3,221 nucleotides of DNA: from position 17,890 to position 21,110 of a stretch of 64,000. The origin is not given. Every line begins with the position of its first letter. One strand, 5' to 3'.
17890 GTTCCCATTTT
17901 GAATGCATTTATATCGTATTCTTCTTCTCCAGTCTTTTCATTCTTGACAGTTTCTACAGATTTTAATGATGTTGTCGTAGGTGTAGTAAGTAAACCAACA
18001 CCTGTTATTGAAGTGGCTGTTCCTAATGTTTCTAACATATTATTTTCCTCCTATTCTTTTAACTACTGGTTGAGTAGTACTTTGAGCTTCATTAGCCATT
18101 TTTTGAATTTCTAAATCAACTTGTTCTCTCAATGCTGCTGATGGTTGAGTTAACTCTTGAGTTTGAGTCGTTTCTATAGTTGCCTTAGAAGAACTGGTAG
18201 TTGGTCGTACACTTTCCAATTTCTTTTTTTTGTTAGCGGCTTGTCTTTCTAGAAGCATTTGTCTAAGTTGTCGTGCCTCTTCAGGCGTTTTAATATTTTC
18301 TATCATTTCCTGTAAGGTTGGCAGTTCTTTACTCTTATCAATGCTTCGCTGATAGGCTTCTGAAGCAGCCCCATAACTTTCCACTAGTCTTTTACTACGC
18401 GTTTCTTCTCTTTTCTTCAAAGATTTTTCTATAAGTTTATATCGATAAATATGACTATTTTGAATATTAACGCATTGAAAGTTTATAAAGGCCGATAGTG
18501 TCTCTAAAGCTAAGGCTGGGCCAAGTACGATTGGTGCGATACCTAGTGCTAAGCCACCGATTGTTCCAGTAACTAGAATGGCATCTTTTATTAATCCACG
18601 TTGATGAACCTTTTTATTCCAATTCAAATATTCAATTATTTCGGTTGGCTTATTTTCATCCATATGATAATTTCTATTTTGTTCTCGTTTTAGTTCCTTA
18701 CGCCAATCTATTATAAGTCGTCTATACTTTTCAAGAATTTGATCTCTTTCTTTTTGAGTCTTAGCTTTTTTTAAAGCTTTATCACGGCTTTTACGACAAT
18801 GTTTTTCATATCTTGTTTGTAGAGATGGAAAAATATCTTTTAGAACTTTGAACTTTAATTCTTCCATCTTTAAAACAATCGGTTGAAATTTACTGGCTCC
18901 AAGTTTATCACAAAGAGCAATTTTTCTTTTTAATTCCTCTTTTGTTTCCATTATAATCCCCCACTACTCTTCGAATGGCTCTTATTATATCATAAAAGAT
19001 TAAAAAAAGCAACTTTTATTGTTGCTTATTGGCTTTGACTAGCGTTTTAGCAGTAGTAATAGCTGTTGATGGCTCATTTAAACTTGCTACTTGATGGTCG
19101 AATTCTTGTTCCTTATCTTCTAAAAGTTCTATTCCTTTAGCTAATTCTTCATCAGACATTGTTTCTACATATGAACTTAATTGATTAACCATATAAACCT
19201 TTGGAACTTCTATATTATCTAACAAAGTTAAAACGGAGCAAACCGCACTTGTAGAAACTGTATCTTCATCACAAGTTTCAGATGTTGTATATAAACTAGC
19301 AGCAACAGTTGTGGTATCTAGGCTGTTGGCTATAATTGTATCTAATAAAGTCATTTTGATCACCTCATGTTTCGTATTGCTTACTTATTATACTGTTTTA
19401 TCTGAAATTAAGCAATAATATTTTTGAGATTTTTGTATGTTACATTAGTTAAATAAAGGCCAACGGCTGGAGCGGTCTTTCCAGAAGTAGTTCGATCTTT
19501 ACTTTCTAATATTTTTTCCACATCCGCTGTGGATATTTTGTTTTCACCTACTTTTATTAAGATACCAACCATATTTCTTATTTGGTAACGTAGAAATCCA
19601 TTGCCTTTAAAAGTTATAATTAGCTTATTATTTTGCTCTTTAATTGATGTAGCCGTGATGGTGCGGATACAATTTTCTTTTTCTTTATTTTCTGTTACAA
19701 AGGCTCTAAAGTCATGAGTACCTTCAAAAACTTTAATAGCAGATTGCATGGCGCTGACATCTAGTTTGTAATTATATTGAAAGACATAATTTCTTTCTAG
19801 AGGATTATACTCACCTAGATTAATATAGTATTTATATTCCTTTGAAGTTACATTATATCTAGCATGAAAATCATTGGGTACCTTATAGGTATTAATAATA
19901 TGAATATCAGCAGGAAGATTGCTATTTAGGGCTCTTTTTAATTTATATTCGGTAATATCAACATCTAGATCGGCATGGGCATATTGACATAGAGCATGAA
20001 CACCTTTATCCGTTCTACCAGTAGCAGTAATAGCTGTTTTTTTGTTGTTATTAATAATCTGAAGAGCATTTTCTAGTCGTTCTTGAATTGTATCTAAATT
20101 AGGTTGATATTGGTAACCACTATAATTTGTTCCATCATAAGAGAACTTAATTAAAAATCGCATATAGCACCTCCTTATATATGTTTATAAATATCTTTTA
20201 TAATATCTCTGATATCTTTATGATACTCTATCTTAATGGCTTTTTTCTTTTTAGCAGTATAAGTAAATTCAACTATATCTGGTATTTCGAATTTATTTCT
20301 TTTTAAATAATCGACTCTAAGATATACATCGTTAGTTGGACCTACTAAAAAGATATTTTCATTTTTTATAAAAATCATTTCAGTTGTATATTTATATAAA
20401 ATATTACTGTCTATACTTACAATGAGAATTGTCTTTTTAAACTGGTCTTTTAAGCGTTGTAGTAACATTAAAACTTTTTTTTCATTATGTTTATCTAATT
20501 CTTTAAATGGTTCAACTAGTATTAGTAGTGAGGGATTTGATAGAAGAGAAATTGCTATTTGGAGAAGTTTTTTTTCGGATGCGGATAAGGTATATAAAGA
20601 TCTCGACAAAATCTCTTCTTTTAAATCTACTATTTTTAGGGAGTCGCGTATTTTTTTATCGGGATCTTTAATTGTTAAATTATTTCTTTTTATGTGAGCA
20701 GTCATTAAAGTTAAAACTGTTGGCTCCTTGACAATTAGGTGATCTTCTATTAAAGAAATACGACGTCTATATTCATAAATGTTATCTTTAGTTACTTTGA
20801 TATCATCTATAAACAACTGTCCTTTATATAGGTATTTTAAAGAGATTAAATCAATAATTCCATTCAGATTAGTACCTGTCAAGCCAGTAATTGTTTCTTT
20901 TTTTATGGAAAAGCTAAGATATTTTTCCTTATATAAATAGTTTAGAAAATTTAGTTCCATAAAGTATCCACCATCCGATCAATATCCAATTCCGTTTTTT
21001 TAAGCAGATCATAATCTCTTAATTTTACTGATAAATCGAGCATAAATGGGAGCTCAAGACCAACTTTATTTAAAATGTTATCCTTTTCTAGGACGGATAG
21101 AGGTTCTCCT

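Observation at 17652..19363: Unrecognised three-gene cassette (two paralogous small acidic proteins flanking a coiled-coil/Gly-zipper membrane protein) between rplM and truA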

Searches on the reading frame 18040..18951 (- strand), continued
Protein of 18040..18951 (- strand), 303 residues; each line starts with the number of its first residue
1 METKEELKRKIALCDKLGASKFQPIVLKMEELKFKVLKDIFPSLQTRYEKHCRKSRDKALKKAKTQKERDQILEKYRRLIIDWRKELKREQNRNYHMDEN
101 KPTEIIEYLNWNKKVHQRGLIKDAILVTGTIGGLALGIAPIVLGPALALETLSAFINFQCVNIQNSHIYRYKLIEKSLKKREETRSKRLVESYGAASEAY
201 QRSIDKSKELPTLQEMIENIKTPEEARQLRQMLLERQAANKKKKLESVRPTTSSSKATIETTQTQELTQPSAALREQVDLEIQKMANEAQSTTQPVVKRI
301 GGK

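Call 58: search_protein_families(library=pfam, proteins=[P0082, P0093, P0110, P0116, P0118], max_evalue=1)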
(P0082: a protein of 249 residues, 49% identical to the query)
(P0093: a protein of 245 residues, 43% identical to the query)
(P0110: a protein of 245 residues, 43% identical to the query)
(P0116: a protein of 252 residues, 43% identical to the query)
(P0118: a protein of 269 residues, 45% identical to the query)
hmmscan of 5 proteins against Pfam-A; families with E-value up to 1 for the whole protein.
P0082 (249 aa): 1 family
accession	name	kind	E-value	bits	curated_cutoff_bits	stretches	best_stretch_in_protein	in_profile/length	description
PF18927.5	CrtO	-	0.71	10.7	27.3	0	9-44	10-44/123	Glycosyl-4,4'-diaponeurosporenoate acyltransferase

P0093 (245 aa): 1 family
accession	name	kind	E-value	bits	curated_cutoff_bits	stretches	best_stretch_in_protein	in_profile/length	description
PF21187.2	CYAA_C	-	0.015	16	22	1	171-217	41-87/100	Yeast adenylate cyclase, C-terminal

P0110 (245 aa): 2 families
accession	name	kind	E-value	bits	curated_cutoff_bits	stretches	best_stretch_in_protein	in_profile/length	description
PF21187.2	CYAA_C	-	0.0071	17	22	1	168-218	38-88/100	Yeast adenylate cyclase, C-terminal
PF17757.6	UvrB_inter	-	0.099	13.2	22.9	0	166-223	16-74/91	UvrB interaction domain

P0116 (252 aa): 2 families
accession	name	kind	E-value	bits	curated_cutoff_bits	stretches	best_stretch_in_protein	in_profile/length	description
PF13058.12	DUF3920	-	0.035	14.8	27.3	1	25-86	62-123/126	Protein of unknown function (DUF3920)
PF18927.5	CrtO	-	0.41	11.4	27.3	0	4-42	8-45/123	Glycosyl-4,4'-diaponeurosporenoate acyltransferase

P0118 (269 aa): 2 families
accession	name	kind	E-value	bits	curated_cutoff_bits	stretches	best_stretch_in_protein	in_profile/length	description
PF06461.17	CHDII_SANT-like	-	0.0029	17.9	28.8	1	11-66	29-83/138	CHD subfamily II, SANT-like domain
PF10088.15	DUF2326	-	0.0082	16.3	28.7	1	16-108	13-113/141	Uncharacterised protein conserved in bacteria (DUF2326)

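Call 74: find_encoding_contigs(protein=P0134, flank=4000, max_places=4)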
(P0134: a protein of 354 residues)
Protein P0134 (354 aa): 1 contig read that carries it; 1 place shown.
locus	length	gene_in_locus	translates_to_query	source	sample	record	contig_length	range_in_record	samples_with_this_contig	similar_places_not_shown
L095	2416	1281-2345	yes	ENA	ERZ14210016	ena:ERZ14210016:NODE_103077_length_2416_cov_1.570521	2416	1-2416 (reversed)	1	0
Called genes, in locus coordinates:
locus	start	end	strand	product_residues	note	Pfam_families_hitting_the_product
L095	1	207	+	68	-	?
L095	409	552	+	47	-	-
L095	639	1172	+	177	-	-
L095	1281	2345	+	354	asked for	-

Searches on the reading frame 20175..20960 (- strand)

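Call 15: search_protein_families(library=pfam, proteins=[window:20175-20960:-], max_evalue=0.01)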
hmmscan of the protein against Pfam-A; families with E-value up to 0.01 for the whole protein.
window:20175-20960:- (261 aa): 1 family
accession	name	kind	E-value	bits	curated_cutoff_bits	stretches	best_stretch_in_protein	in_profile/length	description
PF00005.33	ABC_tran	-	1e-10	42.8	25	1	15-152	4-136/137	ABC transporter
